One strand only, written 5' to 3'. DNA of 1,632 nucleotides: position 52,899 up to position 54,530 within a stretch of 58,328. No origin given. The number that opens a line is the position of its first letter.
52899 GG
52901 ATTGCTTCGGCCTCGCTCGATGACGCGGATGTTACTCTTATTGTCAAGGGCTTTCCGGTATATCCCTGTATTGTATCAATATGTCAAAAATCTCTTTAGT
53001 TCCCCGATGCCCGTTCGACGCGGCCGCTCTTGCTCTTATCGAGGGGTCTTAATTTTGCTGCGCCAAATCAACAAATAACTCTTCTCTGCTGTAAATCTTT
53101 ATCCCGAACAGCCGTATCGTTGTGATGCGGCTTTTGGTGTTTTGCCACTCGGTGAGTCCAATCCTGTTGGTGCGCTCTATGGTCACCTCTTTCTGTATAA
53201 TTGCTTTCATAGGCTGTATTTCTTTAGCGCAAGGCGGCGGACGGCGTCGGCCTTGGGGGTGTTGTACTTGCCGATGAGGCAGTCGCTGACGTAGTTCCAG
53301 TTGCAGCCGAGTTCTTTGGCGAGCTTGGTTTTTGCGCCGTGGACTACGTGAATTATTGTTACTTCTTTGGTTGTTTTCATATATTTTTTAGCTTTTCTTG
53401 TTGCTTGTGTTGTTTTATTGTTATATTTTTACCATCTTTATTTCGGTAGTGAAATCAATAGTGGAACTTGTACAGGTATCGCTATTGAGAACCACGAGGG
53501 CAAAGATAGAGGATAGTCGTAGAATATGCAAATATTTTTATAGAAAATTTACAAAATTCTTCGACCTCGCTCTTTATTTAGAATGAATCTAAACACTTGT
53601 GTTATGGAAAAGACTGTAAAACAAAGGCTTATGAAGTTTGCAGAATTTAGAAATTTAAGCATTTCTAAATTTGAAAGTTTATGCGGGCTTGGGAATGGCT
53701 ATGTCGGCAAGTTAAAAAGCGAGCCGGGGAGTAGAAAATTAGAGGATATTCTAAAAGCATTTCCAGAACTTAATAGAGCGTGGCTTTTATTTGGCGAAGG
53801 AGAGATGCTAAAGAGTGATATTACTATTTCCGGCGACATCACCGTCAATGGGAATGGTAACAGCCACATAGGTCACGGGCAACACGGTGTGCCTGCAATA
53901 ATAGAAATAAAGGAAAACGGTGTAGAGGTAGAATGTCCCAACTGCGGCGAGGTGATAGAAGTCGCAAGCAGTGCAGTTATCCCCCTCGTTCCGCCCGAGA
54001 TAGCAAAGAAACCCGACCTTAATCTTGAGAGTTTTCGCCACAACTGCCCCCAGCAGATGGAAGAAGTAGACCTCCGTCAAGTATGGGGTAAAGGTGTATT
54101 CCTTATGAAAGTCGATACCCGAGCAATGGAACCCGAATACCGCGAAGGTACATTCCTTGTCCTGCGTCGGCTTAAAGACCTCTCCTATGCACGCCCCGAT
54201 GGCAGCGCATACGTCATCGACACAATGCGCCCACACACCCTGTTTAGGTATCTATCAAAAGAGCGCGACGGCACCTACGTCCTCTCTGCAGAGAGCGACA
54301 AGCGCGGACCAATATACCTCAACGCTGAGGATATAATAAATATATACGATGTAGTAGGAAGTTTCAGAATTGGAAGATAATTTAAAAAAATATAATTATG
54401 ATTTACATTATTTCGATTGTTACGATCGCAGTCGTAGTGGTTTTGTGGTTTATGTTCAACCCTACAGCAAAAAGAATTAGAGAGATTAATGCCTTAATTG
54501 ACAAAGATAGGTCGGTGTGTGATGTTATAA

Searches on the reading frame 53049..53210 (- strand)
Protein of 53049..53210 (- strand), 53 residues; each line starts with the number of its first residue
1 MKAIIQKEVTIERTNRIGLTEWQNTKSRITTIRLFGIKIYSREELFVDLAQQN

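Call 11: search_protein_families(library=pfam, proteins=[window:53049-53210:-], max_evalue=0.1)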
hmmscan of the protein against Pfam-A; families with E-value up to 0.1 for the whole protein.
window:53049-53210:- (53 aa): 0 families

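Call 18: find_encoding_contigs(protein=window:53049-53210:-, flank=5000, max_places=10)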
Protein window:53049-53210:- (53 aa): 2 contigs read that carry it; 2 places shown.
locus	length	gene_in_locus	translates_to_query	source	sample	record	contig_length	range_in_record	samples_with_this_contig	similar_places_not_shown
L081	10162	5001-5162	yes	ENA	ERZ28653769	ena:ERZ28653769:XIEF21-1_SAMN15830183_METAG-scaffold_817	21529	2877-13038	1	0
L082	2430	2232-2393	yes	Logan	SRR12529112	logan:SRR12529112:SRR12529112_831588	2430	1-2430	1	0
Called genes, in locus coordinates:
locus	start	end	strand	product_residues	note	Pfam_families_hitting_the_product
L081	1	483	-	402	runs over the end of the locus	-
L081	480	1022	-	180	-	-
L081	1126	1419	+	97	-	-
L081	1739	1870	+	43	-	-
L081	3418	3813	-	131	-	-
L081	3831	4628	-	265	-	-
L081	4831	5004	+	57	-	-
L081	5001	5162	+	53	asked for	-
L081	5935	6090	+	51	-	-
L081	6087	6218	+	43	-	-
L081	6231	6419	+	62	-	PF12728:HTH_17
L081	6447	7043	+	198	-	-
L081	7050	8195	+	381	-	PF10926:DUF2800, PF12705:PDDEXK_1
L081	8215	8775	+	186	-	PF10991:Enc34_ssDNA-bd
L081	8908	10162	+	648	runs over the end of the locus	PF00476:DNA_pol_A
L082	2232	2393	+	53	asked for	-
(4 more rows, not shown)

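Call 27: search_protein_families(library=phrogs, proteins=[window:53049-53210:-], max_evalue=0.01)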
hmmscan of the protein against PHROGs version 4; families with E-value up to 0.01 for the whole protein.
window:53049-53210:- (53 aa): 0 families

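Call 41: find_homologous_proteins(query=window:53049-53210:-, max_evalue=0.01)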
Query window:53049-53210:- (53 aa): 8 proteins with E <= 0.01 among 8 candidates.
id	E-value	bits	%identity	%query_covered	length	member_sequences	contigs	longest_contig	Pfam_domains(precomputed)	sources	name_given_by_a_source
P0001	7.0e-26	105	100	100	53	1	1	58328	-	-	-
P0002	9.9e-19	83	86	94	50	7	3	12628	-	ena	-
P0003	4.0e-18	81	83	91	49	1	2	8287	-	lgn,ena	-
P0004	1.1e-17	79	84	94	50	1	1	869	-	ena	-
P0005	5.1e-16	74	76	94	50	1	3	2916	-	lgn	-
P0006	2.0e-15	73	78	94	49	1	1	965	-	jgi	jgi:hypothetical protein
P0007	3.1e-14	69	74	94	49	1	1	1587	-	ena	-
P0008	7.9e-14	68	72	94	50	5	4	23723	-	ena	-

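Call 42: find_encoding_contigs(protein=P0002, flank=5000, max_places=6)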
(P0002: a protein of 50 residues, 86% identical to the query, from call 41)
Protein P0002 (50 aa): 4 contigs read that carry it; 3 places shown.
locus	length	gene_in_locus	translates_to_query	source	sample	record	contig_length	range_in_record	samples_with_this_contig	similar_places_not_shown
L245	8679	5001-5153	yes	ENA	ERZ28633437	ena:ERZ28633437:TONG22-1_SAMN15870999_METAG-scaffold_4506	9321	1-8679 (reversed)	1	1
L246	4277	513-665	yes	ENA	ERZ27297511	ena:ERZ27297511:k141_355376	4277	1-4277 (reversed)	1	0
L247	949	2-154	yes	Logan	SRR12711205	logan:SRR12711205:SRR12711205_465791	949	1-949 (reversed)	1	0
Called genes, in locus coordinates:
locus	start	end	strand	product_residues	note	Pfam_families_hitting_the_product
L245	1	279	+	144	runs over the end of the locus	-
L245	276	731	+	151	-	-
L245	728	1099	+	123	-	-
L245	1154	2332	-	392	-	PF17293:Arm-DNA-bind_5 (weak), PF13102:Phage_int_SAM_5, PF00589:Phage_integrase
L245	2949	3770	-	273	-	PF04383:KilA-N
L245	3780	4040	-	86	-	-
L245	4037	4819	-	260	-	-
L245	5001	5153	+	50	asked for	-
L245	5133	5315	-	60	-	-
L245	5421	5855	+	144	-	-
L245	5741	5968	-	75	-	-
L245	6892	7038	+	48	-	-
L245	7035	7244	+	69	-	-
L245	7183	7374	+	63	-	-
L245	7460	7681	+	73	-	PF12728:HTH_17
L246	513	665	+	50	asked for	-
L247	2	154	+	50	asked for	?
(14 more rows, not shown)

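Call 43: find_encoding_contigs(protein=P0008, flank=5000, max_places=6)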
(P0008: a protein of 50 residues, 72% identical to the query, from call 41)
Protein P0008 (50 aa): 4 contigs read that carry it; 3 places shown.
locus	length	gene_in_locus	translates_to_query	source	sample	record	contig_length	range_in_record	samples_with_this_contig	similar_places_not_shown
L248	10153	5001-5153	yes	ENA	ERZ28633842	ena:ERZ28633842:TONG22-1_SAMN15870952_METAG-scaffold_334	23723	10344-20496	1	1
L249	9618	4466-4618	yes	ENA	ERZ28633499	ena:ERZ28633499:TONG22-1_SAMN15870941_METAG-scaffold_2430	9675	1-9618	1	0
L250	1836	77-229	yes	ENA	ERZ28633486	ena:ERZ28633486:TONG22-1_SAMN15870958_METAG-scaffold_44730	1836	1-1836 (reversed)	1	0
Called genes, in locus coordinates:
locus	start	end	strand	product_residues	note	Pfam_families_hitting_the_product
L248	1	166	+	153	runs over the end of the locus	-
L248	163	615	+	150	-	-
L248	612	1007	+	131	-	-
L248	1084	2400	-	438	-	PF13102:Phage_int_SAM_5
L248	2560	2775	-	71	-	-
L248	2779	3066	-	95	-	-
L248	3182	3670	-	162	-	-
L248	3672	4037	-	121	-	-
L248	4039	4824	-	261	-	-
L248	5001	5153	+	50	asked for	-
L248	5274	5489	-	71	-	-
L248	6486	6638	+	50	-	-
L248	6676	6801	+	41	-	-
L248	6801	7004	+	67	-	-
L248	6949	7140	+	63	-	-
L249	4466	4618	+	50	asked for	-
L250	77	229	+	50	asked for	-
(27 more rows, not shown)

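Call 44: find_encoding_contigs(protein=P0003, flank=5000, max_places=6)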
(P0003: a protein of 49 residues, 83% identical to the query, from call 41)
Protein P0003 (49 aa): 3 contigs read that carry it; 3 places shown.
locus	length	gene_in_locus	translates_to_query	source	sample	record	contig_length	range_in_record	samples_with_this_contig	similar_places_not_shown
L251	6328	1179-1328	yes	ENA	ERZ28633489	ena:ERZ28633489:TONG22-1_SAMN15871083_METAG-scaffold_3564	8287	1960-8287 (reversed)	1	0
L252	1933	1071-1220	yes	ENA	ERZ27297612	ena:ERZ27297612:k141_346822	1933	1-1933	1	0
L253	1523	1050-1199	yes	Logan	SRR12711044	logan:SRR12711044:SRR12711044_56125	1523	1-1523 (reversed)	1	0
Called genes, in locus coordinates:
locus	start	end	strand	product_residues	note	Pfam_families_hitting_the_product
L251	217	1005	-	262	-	-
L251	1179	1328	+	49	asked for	-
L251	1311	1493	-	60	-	-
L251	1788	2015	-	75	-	-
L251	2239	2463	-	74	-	-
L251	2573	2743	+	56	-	-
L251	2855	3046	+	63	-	PF12728:HTH_17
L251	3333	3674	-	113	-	-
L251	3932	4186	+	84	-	-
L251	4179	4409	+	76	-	-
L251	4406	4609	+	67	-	-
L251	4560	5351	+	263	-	-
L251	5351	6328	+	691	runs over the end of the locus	PF12705:PDDEXK_1 (weak), PF17854:FtsK_alpha, PF01580:FtsK_SpoIIIE, PF01935:DUF87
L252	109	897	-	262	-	-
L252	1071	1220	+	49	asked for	-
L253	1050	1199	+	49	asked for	-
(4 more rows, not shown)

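Call 47: find_encoding_contigs(protein=P0005, flank=5000, max_places=6)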
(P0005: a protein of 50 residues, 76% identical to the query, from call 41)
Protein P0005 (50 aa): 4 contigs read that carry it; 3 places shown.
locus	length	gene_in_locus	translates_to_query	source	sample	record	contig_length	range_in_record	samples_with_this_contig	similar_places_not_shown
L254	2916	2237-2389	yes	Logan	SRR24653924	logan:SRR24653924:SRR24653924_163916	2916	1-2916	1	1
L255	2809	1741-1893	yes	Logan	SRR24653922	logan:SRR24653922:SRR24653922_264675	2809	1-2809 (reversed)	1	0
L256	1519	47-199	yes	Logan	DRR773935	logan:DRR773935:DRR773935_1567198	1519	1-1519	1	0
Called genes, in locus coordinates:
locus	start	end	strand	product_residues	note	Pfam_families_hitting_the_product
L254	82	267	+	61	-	-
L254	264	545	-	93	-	-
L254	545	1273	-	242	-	-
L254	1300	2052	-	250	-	PF00717:Peptidase_S24 (weak)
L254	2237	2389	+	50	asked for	-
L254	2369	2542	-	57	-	-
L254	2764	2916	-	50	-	?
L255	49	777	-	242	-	-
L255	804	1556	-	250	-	PF00717:Peptidase_S24 (weak)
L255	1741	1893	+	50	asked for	-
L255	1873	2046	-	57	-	-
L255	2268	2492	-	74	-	-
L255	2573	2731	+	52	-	-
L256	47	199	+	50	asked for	-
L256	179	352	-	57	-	-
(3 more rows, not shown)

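Call 48: find_encoding_contigs(protein=P0007, flank=5000, max_places=6)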
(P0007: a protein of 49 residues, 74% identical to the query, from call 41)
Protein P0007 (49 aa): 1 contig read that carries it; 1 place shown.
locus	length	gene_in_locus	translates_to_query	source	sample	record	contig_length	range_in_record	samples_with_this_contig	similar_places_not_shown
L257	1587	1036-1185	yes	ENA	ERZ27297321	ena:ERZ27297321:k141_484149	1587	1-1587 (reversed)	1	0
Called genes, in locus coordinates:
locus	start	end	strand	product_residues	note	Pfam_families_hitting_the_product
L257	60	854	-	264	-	PF00717:Peptidase_S24 (weak)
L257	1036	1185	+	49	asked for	-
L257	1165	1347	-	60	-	-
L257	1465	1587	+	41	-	?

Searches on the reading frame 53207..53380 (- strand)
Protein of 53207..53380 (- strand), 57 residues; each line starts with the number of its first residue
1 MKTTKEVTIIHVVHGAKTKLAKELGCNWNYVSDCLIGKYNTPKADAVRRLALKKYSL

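Call 11: search_protein_families(library=pfam, proteins=[window:53207-53380:-], max_evalue=0.1)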
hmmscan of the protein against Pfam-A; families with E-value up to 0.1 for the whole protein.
window:53207-53380:- (57 aa): 1 family
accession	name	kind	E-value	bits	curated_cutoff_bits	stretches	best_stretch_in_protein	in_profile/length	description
PF13560.12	HTH_31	-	0.0054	17.5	27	1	18-51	18-51/64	Helix-turn-helix domain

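Call 27: search_protein_families(library=phrogs, proteins=[window:53207-53380:-], max_evalue=0.01)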
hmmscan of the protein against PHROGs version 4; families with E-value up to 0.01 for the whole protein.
window:53207-53380:- (57 aa): 0 families

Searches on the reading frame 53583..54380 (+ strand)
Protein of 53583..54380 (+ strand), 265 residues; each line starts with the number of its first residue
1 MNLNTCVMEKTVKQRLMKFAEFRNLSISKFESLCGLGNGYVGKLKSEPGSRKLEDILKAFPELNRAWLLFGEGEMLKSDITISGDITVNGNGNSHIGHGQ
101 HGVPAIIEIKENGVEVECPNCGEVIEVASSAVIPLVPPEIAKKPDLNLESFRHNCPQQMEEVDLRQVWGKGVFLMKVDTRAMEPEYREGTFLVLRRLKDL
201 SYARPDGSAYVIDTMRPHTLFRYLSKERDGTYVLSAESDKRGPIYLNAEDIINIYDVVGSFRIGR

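Call 11: search_protein_families(library=pfam, proteins=[window:53583-54380:+], max_evalue=0.1)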
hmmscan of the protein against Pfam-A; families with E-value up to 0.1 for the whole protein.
window:53583-54380:+ (265 aa): 5 families
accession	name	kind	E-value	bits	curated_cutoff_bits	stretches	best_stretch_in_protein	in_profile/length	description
PF00717.28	Peptidase_S24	-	0.00014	22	23.3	1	162-252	22-109/116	Peptidase S24-like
PF07754.17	HVO_2753_ZBP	-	0.0062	16.7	33.2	1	107-125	8-26/46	Small zinc finger protein HVO_2753-like, Zn-binding pocket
PF13717.11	Zn_ribbon_4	-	0.013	15.8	30.3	1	109-125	19-35/36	zinc-ribbon domain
PF13248.11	Zn_ribbon_3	-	0.022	14.7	27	1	115-126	2-13/26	zinc-ribbon domain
PF13719.11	Zn_ribbon_5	-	0.025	14.8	29.3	1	108-125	18-35/37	zinc-ribbon domain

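Call 27: search_protein_families(library=phrogs, proteins=[window:53583-54380:+], max_evalue=0.01)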
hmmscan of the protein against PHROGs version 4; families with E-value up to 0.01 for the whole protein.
window:53583-54380:+ (265 aa): 3 families
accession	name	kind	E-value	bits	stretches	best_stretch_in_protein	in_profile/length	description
phrog_4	-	transcription regulation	5.7e-10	39.7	1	8-263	133-338/400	transcriptional repressor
phrog_8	-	transcription regulation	0.00018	22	1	8-75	73-222/346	transcriptional regulator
phrog_9188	-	unknown function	0.0018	19.5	1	108-128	31-51/70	-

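Call 58: find_homologous_proteins(query=window:53583-54380:+, max_evalue=1e-10)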
Query window:53583-54380:+ (265 aa): 362 proteins with E <= 1e-10 among 815 candidates; the best 120 are listed.
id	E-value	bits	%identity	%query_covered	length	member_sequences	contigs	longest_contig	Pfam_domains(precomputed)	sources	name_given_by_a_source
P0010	4.6e-170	582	100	97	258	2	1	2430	-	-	-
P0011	2.8e-163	560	93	100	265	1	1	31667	-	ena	-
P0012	3.0e-161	553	94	97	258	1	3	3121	-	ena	-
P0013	4.1e-161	553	94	97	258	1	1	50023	-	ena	-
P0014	4.1e-161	553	94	97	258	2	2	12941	-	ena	-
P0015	1.5e-160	551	94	97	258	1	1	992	-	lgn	-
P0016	1.0e-159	548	93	97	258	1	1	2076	-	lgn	-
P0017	9.7e-159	545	93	97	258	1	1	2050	-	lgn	-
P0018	2.4e-157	540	91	97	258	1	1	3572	-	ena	-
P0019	2.3e-155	534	94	94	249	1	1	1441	-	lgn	-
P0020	2.1e-153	527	93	94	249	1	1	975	-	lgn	-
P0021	2.8e-153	527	89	97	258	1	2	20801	PF00717.29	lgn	-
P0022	9.0e-153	525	89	97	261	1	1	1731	-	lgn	-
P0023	7.9e-148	509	86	97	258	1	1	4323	-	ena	-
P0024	1.5e-147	508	86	97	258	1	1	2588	PF00717.29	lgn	-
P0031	4.0e-142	490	83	97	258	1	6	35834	-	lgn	-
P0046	5.9e-138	477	81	97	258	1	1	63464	-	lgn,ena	-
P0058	3.6e-133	461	80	97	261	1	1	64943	-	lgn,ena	-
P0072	3.2e-124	432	73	97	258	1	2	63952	-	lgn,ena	-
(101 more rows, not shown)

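Call 59: find_encoding_contigs(protein=P0013, flank=4000, max_places=4)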
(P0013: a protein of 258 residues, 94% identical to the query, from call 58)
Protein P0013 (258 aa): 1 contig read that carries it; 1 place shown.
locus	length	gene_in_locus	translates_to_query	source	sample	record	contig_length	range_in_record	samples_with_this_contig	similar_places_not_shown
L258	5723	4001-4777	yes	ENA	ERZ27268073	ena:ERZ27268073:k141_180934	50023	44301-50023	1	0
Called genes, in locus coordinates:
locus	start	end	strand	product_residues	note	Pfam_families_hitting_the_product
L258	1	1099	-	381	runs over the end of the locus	PF10926:DUF2800, PF12705:PDDEXK_1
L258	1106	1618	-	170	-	-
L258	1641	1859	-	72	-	PF12728:HTH_17, PF00376:MerR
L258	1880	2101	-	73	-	-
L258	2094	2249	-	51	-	-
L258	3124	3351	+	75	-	-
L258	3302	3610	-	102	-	-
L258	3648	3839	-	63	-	-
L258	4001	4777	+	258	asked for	-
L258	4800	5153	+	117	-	-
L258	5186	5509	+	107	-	-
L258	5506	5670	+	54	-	-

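Call 60: find_encoding_contigs(protein=P0031, flank=4000, max_places=6)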
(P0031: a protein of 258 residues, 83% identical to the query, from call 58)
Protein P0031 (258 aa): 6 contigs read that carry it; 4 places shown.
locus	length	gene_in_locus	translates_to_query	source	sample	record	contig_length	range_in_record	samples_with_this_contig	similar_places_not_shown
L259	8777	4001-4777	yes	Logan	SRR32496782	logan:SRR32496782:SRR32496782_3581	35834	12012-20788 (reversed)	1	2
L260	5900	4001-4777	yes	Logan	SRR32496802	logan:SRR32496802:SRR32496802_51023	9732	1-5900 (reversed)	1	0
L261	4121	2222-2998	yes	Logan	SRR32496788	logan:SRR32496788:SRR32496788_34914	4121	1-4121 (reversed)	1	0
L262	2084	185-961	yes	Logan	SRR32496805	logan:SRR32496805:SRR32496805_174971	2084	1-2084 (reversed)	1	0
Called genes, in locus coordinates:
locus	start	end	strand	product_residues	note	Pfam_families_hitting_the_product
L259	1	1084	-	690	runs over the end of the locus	PF12705:PDDEXK_1, PF17854:FtsK_alpha, PF01580:FtsK_SpoIIIE, PF01935:DUF87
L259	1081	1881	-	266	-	-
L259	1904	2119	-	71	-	PF12728:HTH_17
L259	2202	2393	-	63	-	-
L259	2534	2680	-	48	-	-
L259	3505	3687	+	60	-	-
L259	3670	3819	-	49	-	-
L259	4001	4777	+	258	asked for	-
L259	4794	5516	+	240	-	-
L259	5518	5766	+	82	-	-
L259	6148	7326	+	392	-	PF17293:Arm-DNA-bind_5, PF13102:Phage_int_SAM_5, PF00589:Phage_integrase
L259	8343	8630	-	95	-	-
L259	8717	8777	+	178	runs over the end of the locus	-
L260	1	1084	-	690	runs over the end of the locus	PF12705:PDDEXK_1, PF17854:FtsK_alpha, PF01580:FtsK_SpoIIIE, PF01935:DUF87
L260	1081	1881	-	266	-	-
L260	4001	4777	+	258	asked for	-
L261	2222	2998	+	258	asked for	-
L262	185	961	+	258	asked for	-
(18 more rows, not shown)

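Call 61: find_encoding_contigs(protein=P0058, flank=4000, max_places=4)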
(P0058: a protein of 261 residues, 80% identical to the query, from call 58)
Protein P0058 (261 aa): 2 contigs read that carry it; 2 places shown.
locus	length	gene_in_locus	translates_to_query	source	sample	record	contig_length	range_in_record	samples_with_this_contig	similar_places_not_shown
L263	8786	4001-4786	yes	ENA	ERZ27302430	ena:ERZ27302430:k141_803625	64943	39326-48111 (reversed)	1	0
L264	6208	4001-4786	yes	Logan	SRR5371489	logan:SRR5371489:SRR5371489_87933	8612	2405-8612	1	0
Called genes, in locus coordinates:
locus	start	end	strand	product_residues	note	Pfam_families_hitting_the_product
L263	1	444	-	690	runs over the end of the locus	PF17854:FtsK_alpha (weak), PF01580:FtsK_SpoIIIE, PF01935:DUF87 (weak)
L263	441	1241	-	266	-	-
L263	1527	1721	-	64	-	-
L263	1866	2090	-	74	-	-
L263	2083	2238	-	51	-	-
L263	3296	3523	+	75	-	-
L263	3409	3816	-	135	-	-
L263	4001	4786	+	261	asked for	-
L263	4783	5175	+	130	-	-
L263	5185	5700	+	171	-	-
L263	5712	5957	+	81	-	-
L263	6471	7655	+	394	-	PF17293:Arm-DNA-bind_5, PF13102:Phage_int_SAM_5, PF00589:Phage_integrase (weak)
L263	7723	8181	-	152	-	-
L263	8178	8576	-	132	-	-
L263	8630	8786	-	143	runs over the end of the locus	-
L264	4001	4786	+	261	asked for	-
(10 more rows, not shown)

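Call 63: find_encoding_contigs(protein=P0072, flank=4000, max_places=4)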
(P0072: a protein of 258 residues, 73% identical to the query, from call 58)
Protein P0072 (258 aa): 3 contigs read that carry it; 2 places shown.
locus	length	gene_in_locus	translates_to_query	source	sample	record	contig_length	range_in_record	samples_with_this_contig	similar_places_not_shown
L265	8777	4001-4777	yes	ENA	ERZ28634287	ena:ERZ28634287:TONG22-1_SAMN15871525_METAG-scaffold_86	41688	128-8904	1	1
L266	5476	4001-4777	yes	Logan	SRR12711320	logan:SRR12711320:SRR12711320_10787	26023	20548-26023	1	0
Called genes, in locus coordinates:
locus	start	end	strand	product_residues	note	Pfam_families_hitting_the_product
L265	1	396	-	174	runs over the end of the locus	?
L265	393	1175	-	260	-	-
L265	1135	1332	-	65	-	-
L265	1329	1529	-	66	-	-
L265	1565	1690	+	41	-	-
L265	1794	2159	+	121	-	-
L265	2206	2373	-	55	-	-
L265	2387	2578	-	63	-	PF12728:HTH_17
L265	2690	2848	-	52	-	-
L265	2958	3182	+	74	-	-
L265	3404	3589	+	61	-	-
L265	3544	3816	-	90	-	-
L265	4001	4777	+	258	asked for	-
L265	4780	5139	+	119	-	-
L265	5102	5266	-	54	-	-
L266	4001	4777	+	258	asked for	-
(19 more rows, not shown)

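Call 64: find_encoding_contigs(protein=P0046, flank=4000, max_places=4)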
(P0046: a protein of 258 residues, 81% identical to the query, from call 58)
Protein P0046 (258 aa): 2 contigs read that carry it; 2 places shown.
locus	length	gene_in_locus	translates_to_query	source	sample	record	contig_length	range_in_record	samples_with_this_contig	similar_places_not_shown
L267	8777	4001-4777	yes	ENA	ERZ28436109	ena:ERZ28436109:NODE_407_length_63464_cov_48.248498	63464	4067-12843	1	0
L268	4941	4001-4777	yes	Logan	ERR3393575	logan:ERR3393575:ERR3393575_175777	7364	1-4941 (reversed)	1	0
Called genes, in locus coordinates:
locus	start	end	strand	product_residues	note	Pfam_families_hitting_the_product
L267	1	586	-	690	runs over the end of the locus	PF12705:PDDEXK_1, PF17854:FtsK_alpha, PF01580:FtsK_SpoIIIE, PF01935:DUF87 (weak)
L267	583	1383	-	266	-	-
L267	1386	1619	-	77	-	-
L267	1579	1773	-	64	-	-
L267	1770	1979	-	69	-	-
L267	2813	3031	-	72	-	PF12728:HTH_17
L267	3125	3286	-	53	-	-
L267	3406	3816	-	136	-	-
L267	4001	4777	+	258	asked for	-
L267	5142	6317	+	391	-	PF13102:Phage_int_SAM_5, PF00589:Phage_integrase (weak)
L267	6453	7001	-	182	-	-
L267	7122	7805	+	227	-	-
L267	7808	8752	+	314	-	-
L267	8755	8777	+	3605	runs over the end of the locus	PF18827:LPD14, PF18812:PBECR3 (weak), PF18798:LPD3, PF18762:Kinase-PolyVal, PF18760:ART-PolyVal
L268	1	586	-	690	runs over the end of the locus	PF12705:PDDEXK_1, PF17854:FtsK_alpha, PF01580:FtsK_SpoIIIE, PF01935:DUF87 (weak)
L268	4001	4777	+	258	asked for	-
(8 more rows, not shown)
